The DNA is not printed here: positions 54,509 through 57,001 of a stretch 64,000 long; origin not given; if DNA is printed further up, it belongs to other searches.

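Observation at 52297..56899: Compact PHP-hydrolase / activase / short glycyl-radical-enzyme operon of unassigned chemistry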

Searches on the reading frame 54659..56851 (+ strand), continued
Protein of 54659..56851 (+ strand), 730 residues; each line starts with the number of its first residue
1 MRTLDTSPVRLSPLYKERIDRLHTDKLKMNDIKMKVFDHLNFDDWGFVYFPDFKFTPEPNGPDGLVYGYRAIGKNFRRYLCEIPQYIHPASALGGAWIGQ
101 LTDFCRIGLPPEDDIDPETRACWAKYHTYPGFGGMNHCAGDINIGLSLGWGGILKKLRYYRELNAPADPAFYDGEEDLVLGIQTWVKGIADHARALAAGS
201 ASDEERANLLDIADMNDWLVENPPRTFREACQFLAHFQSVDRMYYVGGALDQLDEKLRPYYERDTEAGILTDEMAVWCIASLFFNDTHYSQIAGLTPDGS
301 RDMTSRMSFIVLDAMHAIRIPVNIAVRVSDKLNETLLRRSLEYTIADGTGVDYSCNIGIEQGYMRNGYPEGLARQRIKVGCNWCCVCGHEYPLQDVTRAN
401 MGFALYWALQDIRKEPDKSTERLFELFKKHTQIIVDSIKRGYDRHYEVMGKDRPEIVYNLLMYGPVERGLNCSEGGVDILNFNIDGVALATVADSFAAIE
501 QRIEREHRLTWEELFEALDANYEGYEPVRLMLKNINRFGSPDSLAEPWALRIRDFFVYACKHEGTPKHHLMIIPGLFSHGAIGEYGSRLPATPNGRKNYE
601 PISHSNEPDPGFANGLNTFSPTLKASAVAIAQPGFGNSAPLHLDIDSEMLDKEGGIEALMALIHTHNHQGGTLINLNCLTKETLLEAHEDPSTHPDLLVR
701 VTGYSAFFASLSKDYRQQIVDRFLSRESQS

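Call 73: search_protein_families(library=ncbifam, proteins=[L006:10261-11241:+, L006:11401-12510:+, L006:4697-5575:+, L008:13852-14700:+, L008:3252-4613:-, L008:4702-5493:+, L024:613-1791:+, L055:5052-6158:+, L041:5877-7016:+, L041:10223-12505:+], max_evalue=0.00001)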
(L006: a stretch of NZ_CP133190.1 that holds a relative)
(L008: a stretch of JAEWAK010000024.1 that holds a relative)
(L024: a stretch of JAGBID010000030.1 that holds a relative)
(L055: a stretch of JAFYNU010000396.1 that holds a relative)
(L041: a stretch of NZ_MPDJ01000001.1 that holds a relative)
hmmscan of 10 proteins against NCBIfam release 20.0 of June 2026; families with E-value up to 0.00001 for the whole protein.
L006:10261-11241:+ (326 aa): 8 families
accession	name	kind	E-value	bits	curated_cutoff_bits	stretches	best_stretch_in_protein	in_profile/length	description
TIGR04380.1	myo_inos_iolG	equivalog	3.8e-37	127.9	355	1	15-324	14-329/330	inositol 2-dehydrogenase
NF052479.1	LevoglcsnDh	equivalog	7.4e-26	90.7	650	1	39-211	48-223/386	levoglucosan dehydrogenase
NF040723.1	UDP-GlcNAcDh_Arch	equivalog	4.7e-23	82.2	450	1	13-280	15-261/302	UDP-N-acetylglucosamine 3-dehydrogenase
NF041392.1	XylDh_Gfo6_Halo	equivalog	5.5e-19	68.1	350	1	60-252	79-276/350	D-xylose 1-dehydrogenase Gfo6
NF008607.0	PRK11579.1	subfamily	1.1e-14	54.2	330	1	16-251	19-249/346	oxidoreductase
NF007574.0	PRK10206.1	equivalog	3.4e-13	49.4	352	1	45-255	47-251/345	oxidoreductase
NF052679.1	InsChiInosDhIolG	equivalog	2.3e-11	43.3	540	1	31-150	35-154/343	bifunctional inositol 2-dehydrogenase/D-chiro-inositol 1-dehydrogenase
NF058563.1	BT_2159_fam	equivalog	5.4e-07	28.9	650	1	16-153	14-152/350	disaccharide 3-dehydrogenase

L006:11401-12510:+ (369 aa): 9 families
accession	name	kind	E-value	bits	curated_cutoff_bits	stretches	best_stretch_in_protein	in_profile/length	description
TIGR04380.1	myo_inos_iolG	equivalog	5.5e-31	107.7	355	1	8-158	1-150/330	inositol 2-dehydrogenase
NF040723.1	UDP-GlcNAcDh_Arch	equivalog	4.6e-28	98.6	450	1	9-158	1-146/302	UDP-N-acetylglucosamine 3-dehydrogenase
NF052679.1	InsChiInosDhIolG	equivalog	4.2e-23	81.9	540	1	9-157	3-152/343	bifunctional inositol 2-dehydrogenase/D-chiro-inositol 1-dehydrogenase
NF052479.1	LevoglcsnDh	equivalog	1.7e-22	79.7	650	1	7-228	2-231/386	levoglucosan dehydrogenase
NF008607.0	PRK11579.1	subfamily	4.3e-20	72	330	1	5-209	1-201/346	oxidoreductase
NF058561.1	BT_2158_fam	equivalog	4.5e-19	68.4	750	1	7-158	34-182/487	glycoside 3-dehydrogenase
NF041392.1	XylDh_Gfo6_Halo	equivalog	2.2e-17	62.9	350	1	71-362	81-349/350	D-xylose 1-dehydrogenase Gfo6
NF058563.1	BT_2159_fam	equivalog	3.1e-11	42.9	650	1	9-156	1-146/350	disaccharide 3-dehydrogenase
NF007574.0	PRK10206.1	equivalog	6.5e-10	38.6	352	1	65-196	58-186/345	oxidoreductase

L006:4697-5575:+ (292 aa): 7 families
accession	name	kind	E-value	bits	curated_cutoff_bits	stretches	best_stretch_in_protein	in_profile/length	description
TIGR00674.1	dapA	equivalog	1.1e-81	273.9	206.15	1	9-287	5-284/286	4-hydroxy-tetrahydrodipicolinate synthase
TIGR02313.1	HpaI-NOT-DapA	exception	1.3e-51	175.2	396.7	1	5-286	3-286/294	2,4-dihydroxyhept-2-ene-1,7-dioic acid aldolase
NF002958.0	PRK03620.1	subfamily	2.7e-33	115.1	278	1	11-287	19-297/307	5-dehydro-4-deoxyglucarate dehydratase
NF003164.0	PRK04147.1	equivalog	8.5e-32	110.6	281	1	4-286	5-287/294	N-acetylneuraminate lyase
TIGR03249.1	KdgD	equivalog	1.3e-31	109.8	373.95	1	12-287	18-296/299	5-dehydro-4-deoxyglucarate dehydratase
NF040954.1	Arch_KDGaldase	equivalog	2e-29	102.9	390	1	8-233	5-225/288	bifunctional 2-dehydro-3-deoxy-phosphogluconate/2-dehydro-3-deoxy-6-phosphogalactonate aldolase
TIGR00683.1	nanA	equivalog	1.7e-28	99.8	382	1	5-277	3-276/293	N-acetylneuraminate lyase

L008:13852-14700:+ (282 aa): 2 families
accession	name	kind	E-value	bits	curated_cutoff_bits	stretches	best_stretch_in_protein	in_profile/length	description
TIGR00652.1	DapF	equivalog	6.2e-69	232.4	114.65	1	3-269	1-264/270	diaminopimelate epimerase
NF038284.1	bifunc_DapF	exception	5.6e-15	55.4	350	1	8-265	15-254/254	bifunctional diaminopimelate epimerase/glutamate racemase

L008:3252-4613:- (453 aa): 2 families
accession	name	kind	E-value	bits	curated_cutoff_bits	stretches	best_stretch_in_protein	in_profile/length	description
NF011657.0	PRK15076.1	subfamily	6.8e-194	644.4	486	1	14-452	2-429/432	alpha-galactosidase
NF041089.1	alpha_gluc_AglA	equivalog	5.8e-43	147.4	650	2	15-247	1-228/464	alpha-glucosidase AglA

L008:4702-5493:+ (263 aa): 25 families
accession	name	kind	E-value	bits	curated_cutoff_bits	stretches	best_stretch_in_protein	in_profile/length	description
NF007860.0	PRK10572.1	equivalog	4.7e-22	78.2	208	1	32-261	50-285/292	arabinose operon transcriptional regulator AraC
NF047455.1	TF_Staph_AryK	equivalog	6.1e-20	71.1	850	1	148-261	146-259/759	transcriptional regulator AryK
NF007693.0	PRK10371.1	equivalog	1.3e-19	70.5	253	1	135-259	174-298/309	transcriptional regulator MelR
TIGR04094.1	adjacent_YSIRK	equivalog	3.7e-19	68.9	200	1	163-258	289-383/383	YSIRK-targeted surface antigen transcriptional regulator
NF047788.1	TransRegPocR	equivalog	7.5e-18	64.8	500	1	152-260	182-290/296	transcriptional regulator PocR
NF049932.1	TranspRegBtr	equivalog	2e-17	62.9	900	1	34-262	33-267/531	bacillibactin transport transcriptional regulator Btr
NF006902.0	PRK09393.1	equivalog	1.8e-14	53.7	425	1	158-261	219-322/327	transcriptional regulator FtrA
NF010028.0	PRK13503.1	equivalog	2.8e-14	53.2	288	1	138-259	150-271/278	HTH-type transcriptional activator RhaS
NF012144.2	ramA_TF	equivalog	4e-14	52.9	180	1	165-259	11-105/108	RamA family antibiotic efflux transcriptional regulator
NF010025.2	PRK13500.1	equivalog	7.8e-13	48.6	525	1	191-262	208-279/282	HTH-type transcriptional activator RhaR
NF010026.0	PRK13501.1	equivalog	9.4e-13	48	363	1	165-260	182-277/290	HTH-type transcriptional activator RhaR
NF041686.2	ant_diox_reg_AndR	equivalog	2.9e-12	46.9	350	1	150-256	208-316/321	anthranilate 1,2-dioxygenase regulatory protein AndR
TIGR02297.1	HpaA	equivalog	3.1e-11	43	274.65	1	160-259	187-286/287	4-hydroxyphenylacetate catabolism regulatory protein HpaA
NF033869.1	viru_reg_Rsp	equivalog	4.3e-11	42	400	1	159-262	147-250/701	AraC family transcriptional regulator Rsp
NF007243.0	PRK09685.1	equivalog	6.4e-11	42.2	199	1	159-261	198-302/303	transcriptional regulator FeaR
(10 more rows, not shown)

L024:613-1791:+ (392 aa): 0 families

L055:5052-6158:+ (368 aa): 5 families
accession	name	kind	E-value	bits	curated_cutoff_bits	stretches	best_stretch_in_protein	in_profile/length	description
TIGR01084.1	mutY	equivalog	5.6e-89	298.4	286.5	1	31-290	6-267/277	A/G-specific adenine glycosylase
NF008132.0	PRK10880.1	equivalog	2.4e-68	230.8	427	1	32-331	12-310/351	A/G-specific adenine glycosylase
NF010488.0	PRK13910.1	equivalog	1.1e-32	113.6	471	1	58-286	1-219/290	adenine-specific DNA glycosylase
TIGR01083.1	nth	equivalog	9.2e-19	67.8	211.7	1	27-221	7-192/192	endonuclease III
NF007978.0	PRK10702.1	equivalog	4.3e-10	39.6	405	1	102-230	82-203/211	endonuclease III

L041:5877-7016:+ (379 aa): 46 families (the best 25 are shown)
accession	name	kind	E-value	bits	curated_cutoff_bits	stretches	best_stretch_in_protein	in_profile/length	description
NF041088.1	ala_glut_racmase_Arch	equivalog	2.5e-136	454.6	629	1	2-376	2-380/381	bifunctional L-alanine/L-glutamate racemase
NF004627.0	PRK05968.1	subfamily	5.9e-108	361.2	508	1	10-375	15-385/389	hypothetical protein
TIGR01328.1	met_gam_lyase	equivalog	9.4e-101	337.5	549.7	1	5-375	6-389/391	methionine gamma-lyase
NF005871.0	PRK07811.1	equivalog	3.1e-95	319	513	1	8-376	18-388/389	cystathionine gamma-synthase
NF005695.0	PRK07503.1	equivalog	3.3e-93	312.5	666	1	8-376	15-396/403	methionine gamma-lyase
NF004876.0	PRK06234.1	subfamily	9.2e-93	311.4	666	1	18-377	24-398/400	methionine gamma-lyase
NF005810.0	PRK07671.1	equivalog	1.1e-92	311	594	1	2-374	2-376/377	bifunctional cystathionine gamma-lyase/homocysteine desulfhydrase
NF006097.0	PRK08249.1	equivalog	2.1e-92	309.6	600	1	39-377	53-396/402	cystathionine gamma-synthase family protein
NF005976.0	PRK08064.1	equivalog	1.1e-91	307.7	627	1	16-377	20-383/390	cystathionine beta-lyase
NF005263.0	PRK06767.1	equivalog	1.6e-87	294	617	1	7-377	10-386/392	methionine gamma-lyase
NF004821.0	PRK06176.1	equivalog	9.9e-87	291.2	642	1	16-375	16-377/380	cystathionine gamma-synthase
TIGR01325.1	O_suc_HS_sulf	equivalog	1.9e-85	286.8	510.05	1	43-373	44-379/380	O-succinylhomoserine sulfhydrylase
NF006003.0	PRK08133.1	equivalog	2.5e-85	286.6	522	1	41-375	54-395/396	O-succinylhomoserine sulfhydrylase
TIGR02080.1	O_succ_thio_ly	equivalog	8.5e-85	284.8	504.55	1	19-376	20-381/382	cystathionine gamma-synthase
NF006347.0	PRK08574.1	equivalog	3.1e-84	283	477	1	18-376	17-384/385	cystathionine gamma-synthase family protein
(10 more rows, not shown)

L041:10223-12505:+ (760 aa): 0 families
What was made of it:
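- Tried and rejected: I dropped them because they score above the DapA and DapF equivalog cut-offs, so they may be ordinary lysine-biosynthesis genes (call 73).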

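Call 80: search_solved_structures(query=L060:8769-11108:+, max_evalue=0.1)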
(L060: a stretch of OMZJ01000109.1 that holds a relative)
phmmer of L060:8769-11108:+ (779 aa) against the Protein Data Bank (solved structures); distinct sequences matched with E-value up to 0.1: 0.

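Call 81: search_solved_structures(query=L041:10223-12505:+, max_evalue=0.1)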
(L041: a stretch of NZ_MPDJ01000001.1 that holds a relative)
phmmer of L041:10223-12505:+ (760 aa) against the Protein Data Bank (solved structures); distinct sequences matched with E-value up to 0.1: 0.
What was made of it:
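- Tried and rejected: PDB sequence searches for a 740-806-aa protein and a 760-aa protein gave no hits (calls 80, 81).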

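Call 87: search_protein_families(library=pfam, alignment_id=A6, max_evalue=0.00001)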
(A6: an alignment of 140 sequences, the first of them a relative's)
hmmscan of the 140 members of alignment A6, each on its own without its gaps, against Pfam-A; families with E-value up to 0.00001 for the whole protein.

A. member 1, L015:16738-17331:- (197 aa): 0 families

B. families by the number of members that match (of 140 scanned): 136 families (the first 25 are shown)
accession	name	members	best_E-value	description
PF02518.31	HATPase_c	5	6.6e-27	Histidine kinase-, DNA gyrase B-, and HSP90-like ATPase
PF06580.19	His_kinase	5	6.2e-26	Histidine kinase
PF01547.30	SBP_bac_1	4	6.2e-38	Bacterial extracellular solute-binding protein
PF12833.13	HTH_18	4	5.9e-23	Helix-turn-helix domain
PF00165.29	HTH_AraC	4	5.4e-22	Bacterial regulatory helix-turn-helix proteins, AraC family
PF13416.11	SBP_bac_8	4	5.5e-21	Bacterial extracellular solute-binding protein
PF00528.27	BPD_transp_1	4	3.8e-18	Binding-protein-dependent transport system inner membrane component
PF00701.28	DHDPS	2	7.6e-73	Dihydrodipicolinate synthetase family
PF01244.27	Peptidase_M19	2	2.6e-59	Membrane dipeptidase (Peptidase family M19)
PF00005.33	ABC_tran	2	1.2e-32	ABC transporter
PF00398.26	RrnaAD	2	1.1e-26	Ribosomal RNA adenine dimethylase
PF14821.11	Thr_synth_N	2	5.6e-21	Threonine synthase N terminus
PF13229.12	Beta_helix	2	1.1e-16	Right handed beta helix region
PF00291.31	PALP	2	2.5e-15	Pyridoxal-phosphate dependent enzyme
PF00583.31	Acetyltransf_1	2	2.3e-13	Acetyltransferase (GNAT) family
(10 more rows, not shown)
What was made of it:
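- Among 140 genes five or more positions away in the same loci, Gfo/Idh/MocA, GtaA-like and GH38 families each occur at most once (call 87).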
